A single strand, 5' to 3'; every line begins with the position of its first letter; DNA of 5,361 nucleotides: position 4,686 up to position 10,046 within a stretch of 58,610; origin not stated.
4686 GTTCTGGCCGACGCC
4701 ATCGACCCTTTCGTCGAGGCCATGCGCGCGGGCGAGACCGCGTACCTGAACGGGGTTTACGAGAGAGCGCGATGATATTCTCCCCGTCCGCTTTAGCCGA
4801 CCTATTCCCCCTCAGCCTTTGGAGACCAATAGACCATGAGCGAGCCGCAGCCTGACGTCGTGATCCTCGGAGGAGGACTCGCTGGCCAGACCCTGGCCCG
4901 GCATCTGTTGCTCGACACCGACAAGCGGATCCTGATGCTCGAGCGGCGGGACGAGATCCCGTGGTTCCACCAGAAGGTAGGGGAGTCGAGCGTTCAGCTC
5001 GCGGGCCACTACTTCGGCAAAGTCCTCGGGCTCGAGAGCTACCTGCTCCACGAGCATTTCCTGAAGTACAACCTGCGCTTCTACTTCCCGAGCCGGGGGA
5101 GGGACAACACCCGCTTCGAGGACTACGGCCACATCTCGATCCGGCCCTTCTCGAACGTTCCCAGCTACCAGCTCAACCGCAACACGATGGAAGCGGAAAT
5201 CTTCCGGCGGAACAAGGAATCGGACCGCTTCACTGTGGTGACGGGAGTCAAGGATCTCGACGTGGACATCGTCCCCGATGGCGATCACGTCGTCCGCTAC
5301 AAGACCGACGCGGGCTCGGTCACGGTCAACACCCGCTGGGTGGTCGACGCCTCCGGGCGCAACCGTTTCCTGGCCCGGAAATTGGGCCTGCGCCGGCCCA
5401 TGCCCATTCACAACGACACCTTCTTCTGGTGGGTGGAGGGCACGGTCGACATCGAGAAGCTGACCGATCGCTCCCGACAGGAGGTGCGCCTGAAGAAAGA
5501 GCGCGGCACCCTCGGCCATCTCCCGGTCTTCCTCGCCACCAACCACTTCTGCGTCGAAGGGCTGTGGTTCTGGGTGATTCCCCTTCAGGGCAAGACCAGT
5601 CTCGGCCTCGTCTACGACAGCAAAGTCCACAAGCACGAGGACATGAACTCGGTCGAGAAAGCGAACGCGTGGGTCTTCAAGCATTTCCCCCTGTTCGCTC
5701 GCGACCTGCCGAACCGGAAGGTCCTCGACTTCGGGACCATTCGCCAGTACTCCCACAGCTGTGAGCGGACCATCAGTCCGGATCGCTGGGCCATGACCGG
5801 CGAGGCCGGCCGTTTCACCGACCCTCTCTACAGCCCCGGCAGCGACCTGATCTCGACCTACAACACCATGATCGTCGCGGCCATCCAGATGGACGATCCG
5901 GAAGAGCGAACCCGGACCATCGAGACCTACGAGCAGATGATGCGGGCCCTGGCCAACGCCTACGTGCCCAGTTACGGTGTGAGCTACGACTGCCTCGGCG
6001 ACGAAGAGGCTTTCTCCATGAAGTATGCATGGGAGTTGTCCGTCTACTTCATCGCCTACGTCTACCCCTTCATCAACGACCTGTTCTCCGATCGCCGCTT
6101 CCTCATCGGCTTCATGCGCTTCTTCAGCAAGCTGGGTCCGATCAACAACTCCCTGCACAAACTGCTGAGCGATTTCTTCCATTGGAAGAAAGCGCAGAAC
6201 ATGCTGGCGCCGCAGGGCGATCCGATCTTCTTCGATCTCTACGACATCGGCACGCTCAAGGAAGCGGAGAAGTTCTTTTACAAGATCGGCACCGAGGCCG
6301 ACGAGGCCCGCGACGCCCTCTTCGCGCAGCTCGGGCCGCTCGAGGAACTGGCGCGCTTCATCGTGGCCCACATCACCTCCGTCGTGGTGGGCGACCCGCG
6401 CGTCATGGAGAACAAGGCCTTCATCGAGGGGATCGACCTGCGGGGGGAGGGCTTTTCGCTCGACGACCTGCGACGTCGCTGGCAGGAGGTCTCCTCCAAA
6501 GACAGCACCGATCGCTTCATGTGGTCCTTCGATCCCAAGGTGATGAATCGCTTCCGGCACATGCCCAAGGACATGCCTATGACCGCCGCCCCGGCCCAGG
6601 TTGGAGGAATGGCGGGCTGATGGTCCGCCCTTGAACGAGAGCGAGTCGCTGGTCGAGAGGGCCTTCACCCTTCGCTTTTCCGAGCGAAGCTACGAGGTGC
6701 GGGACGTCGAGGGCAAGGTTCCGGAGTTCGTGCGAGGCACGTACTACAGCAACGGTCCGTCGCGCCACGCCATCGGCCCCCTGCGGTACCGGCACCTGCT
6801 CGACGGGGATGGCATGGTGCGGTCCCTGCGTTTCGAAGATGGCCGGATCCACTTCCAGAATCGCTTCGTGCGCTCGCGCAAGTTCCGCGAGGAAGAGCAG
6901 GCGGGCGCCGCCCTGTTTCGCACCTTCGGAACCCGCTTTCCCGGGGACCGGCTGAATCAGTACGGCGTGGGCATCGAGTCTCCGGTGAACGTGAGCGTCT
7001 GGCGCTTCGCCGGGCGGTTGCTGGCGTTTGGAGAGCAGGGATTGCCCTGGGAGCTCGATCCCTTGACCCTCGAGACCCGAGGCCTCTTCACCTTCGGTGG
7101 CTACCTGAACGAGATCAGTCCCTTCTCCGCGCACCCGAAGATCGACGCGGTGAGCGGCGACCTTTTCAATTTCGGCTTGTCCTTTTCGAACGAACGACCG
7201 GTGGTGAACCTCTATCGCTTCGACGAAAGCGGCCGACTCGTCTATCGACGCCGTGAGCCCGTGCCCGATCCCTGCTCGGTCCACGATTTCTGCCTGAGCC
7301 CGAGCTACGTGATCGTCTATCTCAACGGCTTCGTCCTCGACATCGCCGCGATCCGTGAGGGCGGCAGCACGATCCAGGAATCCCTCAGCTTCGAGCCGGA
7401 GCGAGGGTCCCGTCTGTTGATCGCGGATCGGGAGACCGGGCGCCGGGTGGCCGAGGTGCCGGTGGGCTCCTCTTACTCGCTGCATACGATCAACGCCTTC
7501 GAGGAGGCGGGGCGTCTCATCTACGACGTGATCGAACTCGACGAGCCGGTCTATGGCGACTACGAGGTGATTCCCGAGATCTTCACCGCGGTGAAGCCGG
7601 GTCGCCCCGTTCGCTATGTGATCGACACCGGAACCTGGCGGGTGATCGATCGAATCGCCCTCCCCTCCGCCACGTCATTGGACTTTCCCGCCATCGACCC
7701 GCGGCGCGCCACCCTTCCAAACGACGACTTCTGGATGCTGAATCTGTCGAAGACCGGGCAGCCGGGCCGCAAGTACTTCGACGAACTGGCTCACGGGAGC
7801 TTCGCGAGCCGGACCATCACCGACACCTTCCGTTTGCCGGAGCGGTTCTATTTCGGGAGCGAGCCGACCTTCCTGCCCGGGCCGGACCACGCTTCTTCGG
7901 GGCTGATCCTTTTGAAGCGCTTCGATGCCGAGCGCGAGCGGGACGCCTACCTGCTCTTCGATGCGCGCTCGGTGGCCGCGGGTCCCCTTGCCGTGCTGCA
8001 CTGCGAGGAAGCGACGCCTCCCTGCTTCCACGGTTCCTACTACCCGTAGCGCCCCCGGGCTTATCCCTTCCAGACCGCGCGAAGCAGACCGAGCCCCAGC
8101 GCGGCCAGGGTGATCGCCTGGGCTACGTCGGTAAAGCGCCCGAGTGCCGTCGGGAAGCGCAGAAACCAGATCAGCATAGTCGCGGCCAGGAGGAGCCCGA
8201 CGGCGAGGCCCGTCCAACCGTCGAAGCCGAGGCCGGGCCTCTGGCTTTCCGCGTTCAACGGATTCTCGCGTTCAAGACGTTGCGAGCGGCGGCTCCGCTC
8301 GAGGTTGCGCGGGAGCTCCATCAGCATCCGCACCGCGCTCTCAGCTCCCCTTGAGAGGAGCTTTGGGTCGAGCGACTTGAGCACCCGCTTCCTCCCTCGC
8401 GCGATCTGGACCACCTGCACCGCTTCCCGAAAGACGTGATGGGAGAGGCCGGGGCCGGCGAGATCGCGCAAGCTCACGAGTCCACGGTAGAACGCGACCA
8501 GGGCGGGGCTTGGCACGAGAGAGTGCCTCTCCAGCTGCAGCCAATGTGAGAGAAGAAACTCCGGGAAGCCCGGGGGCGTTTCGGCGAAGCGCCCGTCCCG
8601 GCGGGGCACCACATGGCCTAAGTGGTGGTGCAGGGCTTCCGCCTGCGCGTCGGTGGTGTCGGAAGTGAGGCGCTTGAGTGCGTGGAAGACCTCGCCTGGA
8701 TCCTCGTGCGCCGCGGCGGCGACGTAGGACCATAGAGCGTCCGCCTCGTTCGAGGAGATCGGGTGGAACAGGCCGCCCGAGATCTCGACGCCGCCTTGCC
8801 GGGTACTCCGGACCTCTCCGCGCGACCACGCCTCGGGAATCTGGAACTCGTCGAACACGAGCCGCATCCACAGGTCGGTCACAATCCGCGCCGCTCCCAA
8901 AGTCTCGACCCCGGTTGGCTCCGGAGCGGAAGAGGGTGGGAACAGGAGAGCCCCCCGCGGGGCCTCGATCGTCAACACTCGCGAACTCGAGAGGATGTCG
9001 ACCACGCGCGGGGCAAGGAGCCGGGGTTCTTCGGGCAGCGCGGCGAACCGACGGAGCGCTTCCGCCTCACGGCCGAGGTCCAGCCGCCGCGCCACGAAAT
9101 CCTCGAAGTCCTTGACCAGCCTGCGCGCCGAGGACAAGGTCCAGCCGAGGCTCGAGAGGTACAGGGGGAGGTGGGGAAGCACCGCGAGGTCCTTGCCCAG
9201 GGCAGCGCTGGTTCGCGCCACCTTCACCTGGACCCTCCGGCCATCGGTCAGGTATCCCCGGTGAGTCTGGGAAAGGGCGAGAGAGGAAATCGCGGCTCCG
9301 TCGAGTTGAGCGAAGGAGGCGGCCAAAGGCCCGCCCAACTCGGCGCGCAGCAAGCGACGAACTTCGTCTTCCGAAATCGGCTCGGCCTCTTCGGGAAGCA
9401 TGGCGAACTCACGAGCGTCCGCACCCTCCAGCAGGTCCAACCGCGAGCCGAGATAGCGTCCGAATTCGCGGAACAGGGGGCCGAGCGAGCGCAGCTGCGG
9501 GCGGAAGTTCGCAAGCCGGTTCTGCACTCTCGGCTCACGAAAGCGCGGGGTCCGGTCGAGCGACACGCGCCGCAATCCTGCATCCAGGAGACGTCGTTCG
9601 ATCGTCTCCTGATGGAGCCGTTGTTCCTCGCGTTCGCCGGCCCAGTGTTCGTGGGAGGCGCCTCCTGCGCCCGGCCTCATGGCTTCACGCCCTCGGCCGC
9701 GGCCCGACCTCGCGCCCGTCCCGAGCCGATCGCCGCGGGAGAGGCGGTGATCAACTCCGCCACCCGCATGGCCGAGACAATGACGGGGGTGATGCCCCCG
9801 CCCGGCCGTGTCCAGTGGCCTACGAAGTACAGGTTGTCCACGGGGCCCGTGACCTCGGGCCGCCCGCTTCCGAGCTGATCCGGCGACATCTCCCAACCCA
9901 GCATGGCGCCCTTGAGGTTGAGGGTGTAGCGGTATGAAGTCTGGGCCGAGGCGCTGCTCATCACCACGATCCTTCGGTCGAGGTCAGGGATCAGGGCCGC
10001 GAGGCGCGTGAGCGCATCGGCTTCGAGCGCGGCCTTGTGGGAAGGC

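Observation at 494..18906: Atypical type II PKS-like (KS/CLF) lipid cluster with halogenase, carotenoid-type oxygenase, CrtI-type flavoenzyme and an HMG-CoA-reductase homologue, but no KR/DH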

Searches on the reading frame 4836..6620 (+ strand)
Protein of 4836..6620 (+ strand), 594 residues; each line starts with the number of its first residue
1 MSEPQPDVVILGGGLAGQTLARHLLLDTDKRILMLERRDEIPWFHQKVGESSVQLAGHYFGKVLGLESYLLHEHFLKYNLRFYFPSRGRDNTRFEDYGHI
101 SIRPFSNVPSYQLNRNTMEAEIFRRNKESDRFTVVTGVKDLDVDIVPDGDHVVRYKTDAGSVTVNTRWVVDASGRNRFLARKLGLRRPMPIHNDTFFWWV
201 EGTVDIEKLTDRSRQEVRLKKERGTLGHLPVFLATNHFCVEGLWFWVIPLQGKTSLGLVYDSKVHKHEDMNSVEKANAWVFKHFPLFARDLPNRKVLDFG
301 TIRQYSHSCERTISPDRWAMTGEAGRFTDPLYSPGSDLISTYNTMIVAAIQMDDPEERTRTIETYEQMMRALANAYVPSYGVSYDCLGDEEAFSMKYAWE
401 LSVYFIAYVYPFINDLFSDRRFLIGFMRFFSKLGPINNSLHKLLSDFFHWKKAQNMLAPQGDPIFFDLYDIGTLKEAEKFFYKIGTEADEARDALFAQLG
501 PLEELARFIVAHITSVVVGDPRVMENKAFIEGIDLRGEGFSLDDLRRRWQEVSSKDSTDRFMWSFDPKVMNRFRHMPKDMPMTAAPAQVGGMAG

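Call 3: search_protein_families(library=pfam, proteins=[window:4836-6620:+], max_evalue=0.001)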
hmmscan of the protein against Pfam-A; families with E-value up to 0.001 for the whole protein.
window:4836-6620:+ (594 aa): 3 families
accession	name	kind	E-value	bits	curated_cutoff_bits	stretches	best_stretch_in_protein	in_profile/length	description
PF04820.20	Trp_halogenase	-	4.1e-11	42.9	21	1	244-370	262-372/458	Tryptophan halogenase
PF01266.30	DAO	-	7e-05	23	27.9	1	7-76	1-75/353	FAD dependent oxidoreductase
PF05834.18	Lycopene_cycl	-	0.00083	19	23.4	0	7-177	1-144/380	Lycopene cyclase protein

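Call 5: search_protein_families(library=ncbifam, proteins=[window:4836-6620:+], max_evalue=0.001)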
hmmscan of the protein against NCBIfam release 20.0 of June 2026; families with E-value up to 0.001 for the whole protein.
window:4836-6620:+ (594 aa): 6 families
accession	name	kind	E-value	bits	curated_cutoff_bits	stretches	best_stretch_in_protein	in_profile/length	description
NF033113.0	halo_ClmS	equivalog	2.3e-14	52.8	900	1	7-371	4-344/570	chloramphenicol-biosynthetic FADH2-dependent halogenase CmlS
NF038171.1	maturase_LodB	equivalog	2.7e-11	43.2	400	1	7-186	1-170/361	lysine-epsilon-oxidase maturase LodB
TIGR02032.1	GG-red-SF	subfamily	7.1e-10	39.1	158.8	1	7-332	2-279/297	geranylgeranyl reductase family protein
NF049967.1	QhpG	equivalog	4.2e-07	29.2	240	0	242-336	177-272/423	flavin-dependent monooxygenase QhpG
NF038174.1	maturase_GoxB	equivalog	3.2e-05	23.1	400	1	7-185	2-163/358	glycine oxidase maturase GoxB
TIGR01988.1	Ubi-OHases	subfamily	8.2e-05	21.6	224.65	1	7-186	1-174/387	ubiquinone biosynthesis hydroxylase, UbiH/UbiF/VisC/COQ6 family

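Call 57: search_solved_structures(query=window:4836-6620:+, max_evalue=0.01, show_alignments=3)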
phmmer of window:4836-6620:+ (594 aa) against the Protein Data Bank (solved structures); distinct sequences matched with E-value up to 0.01: 19.
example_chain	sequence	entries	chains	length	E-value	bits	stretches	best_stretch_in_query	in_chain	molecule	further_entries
5dbj_E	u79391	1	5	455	4e-15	58.5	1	133-339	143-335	FADH2-dependent halogenase PltA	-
8zop_A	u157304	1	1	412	1.2e-14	56.9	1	5-385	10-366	Halogenase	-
3e1t_A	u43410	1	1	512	9.7e-12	47.3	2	7-186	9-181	Halogenase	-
5bul_A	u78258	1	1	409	1.3e-11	47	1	108-338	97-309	flavin-dependent halogenase triple mutant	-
5bva_A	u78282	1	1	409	2.8e-11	45.8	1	108-337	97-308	flavin-dependent halogenase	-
7fco_A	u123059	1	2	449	1.1e-10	43.9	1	133-376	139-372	ChlB4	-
7xgb_A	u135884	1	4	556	1.5e-10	43.4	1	158-369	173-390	Tetracycline 7-halogenase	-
7v0b_A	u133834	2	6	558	1.6e-10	43.4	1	158-369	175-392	Tetracycline 7-halogenase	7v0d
5buk_A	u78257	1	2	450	8.7e-10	40.9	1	158-377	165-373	FADH2-dependent halogenase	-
3i3l_A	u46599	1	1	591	1e-09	40.7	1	7-351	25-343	Alkylhalidase CmlS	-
3nix_A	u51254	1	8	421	1.7e-07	33.3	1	4-339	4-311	Flavoprotein/dehydrogenase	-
5wgv_A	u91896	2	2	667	6.4e-07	31.4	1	5-200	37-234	Flavin-dependent halogenase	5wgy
5wgt_A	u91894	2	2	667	8.4e-07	31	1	5-250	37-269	Flavin-dependent halogenase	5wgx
6bzt_A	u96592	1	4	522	2e-06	29.8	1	146-396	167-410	Halogenase PltM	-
6bza_A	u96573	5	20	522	2.1e-06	29.8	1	149-396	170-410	Halogenase PltM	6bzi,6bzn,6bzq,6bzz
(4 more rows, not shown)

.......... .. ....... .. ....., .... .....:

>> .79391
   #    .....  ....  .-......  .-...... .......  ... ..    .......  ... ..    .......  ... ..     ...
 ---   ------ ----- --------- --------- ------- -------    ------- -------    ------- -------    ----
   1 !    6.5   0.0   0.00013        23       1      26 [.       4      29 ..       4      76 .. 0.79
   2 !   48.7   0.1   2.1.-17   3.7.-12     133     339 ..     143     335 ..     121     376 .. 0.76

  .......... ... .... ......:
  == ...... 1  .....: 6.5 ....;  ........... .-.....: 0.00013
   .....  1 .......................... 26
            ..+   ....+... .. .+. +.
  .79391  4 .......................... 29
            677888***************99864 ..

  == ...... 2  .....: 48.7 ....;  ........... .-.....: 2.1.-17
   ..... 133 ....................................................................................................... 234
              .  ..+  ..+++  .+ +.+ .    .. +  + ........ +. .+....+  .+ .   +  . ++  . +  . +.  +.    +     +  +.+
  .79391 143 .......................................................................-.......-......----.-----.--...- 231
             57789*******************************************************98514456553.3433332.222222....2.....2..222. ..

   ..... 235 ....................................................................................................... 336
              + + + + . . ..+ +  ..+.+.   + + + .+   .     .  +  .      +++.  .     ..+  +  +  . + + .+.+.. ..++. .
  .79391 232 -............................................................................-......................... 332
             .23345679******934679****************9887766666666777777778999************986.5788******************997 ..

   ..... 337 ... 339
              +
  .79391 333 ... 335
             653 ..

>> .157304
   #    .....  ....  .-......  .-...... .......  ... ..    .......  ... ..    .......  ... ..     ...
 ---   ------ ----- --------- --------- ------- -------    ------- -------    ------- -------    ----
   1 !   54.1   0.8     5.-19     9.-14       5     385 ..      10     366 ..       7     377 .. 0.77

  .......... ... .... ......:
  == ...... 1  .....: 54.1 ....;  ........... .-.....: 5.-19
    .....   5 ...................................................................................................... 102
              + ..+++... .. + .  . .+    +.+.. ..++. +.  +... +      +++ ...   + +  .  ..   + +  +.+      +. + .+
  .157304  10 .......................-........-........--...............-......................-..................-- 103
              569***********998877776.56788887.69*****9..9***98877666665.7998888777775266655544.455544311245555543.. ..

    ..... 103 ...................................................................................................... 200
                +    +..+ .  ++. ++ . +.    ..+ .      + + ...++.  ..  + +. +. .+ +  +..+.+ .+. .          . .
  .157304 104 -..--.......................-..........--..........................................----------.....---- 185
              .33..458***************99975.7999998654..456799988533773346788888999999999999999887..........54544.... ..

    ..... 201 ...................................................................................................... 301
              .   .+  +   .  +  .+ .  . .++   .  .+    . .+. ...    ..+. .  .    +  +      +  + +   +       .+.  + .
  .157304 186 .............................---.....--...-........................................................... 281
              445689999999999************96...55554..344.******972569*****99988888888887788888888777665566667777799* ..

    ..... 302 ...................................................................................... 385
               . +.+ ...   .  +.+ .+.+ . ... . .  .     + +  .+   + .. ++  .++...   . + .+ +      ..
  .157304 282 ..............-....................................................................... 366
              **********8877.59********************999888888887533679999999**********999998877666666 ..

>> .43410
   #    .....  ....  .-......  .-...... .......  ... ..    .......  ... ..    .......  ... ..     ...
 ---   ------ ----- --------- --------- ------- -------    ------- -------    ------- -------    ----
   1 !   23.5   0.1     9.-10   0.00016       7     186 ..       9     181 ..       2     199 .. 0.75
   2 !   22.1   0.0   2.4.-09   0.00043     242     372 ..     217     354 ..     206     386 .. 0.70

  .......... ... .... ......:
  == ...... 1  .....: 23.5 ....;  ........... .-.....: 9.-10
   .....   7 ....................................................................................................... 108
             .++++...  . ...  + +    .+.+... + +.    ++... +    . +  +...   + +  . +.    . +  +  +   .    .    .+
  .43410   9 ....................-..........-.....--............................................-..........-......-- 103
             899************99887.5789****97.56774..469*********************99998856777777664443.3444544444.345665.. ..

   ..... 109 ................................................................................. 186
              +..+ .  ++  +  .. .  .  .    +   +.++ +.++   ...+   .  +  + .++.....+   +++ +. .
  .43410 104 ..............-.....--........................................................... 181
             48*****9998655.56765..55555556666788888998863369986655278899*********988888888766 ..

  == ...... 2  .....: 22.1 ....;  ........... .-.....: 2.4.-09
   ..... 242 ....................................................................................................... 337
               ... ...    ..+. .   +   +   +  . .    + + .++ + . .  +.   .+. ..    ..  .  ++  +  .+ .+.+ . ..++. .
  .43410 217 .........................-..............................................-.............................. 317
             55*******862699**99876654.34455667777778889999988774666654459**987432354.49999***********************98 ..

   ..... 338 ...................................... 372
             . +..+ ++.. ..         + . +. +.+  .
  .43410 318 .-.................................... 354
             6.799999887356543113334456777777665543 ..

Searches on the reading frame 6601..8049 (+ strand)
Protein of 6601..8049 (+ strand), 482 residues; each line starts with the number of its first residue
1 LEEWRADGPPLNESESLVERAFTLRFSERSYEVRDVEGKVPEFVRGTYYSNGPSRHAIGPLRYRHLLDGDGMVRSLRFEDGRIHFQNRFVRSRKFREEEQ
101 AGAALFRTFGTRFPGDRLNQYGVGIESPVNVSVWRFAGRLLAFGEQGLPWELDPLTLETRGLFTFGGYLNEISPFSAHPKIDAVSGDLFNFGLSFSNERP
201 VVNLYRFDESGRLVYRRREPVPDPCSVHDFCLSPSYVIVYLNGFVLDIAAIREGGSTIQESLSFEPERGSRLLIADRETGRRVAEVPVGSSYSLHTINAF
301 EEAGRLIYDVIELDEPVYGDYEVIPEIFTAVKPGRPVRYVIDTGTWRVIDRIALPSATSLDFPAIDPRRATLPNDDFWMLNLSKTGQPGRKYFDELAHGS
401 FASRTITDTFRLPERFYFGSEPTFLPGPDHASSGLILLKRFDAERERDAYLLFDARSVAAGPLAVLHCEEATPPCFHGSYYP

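Call 3: search_protein_families(library=pfam, proteins=[window:6601-8049:+], max_evalue=0.001)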
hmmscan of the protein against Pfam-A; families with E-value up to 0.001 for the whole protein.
window:6601-8049:+ (482 aa): 1 family
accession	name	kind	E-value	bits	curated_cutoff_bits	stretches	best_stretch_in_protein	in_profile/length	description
PF03055.21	RPE65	-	5.8e-93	312.9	27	1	30-482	10-469/469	Retinal pigment epithelial membrane protein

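Call 5: search_protein_families(library=ncbifam, proteins=[window:6601-8049:+], max_evalue=0.001)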
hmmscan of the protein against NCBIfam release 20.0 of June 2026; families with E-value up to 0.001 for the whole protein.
window:6601-8049:+ (482 aa): 3 families
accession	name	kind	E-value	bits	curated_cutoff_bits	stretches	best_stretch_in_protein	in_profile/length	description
NF053778.1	LigStilDioxAlpha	equivalog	5.9e-44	150.4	800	1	35-480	27-478/480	lignostilbene-alpha,beta-dioxygenase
NF053780.1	LigStilDioxNov2Alpha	equivalog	8.1e-41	139.9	650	1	28-480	18-475/482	lignostilbene-alpha,beta-dioxygenase NOV2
NF052295.1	CarotCleavDioxg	equivalog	1e-30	106.8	675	1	27-480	35-464/467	8'-apo-carotenoid 13,14-cleaving dioxygenase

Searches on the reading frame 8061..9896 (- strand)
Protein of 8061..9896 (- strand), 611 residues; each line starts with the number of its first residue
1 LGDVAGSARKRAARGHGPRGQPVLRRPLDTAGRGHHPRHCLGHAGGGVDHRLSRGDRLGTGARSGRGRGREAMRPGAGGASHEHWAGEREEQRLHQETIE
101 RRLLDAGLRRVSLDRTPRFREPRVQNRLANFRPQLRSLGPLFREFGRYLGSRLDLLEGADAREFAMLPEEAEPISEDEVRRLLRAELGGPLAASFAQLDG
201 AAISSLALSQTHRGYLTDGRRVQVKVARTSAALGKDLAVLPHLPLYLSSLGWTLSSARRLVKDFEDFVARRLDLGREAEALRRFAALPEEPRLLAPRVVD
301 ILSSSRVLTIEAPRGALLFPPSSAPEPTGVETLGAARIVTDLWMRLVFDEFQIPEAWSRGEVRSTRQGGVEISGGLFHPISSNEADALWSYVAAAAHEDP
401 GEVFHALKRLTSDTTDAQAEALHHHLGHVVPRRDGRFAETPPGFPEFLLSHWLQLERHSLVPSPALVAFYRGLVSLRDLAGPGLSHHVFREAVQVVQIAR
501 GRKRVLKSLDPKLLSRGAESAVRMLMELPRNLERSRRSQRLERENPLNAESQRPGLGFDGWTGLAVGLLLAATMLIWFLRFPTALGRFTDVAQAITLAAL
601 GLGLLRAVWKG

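Call 3: search_protein_families(library=pfam, proteins=[window:8061-9896:-], max_evalue=0.001)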
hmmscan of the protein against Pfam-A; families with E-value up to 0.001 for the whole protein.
window:8061-9896:- (611 aa): 1 family
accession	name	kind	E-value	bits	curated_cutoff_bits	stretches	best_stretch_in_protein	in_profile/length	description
PF03109.22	ABC1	-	7.9e-17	61.6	22.9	1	168-315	3-152/244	ABC1 atypical kinase-like domain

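Call 5: search_protein_families(library=ncbifam, proteins=[window:8061-9896:-], max_evalue=0.001)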
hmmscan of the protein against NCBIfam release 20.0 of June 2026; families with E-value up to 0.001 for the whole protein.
window:8061-9896:- (611 aa): 3 families
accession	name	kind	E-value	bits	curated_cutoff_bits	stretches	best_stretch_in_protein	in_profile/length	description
TIGR01982.1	UbiB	equivalog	2.7e-25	88.9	487.55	1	123-315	44-241/436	2-polyprenylphenol 6-hydroxylase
NF003404.0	PRK04750.1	equivalog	3e-21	75.6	667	1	124-315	48-245/529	ubiquinone biosynthesis regulatory protein kinase UbiB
NF050082.1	ATPase_MABP1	exception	2.2e-09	36.6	800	1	166-300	92-228/435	macrolide-binding ATPase MABP-1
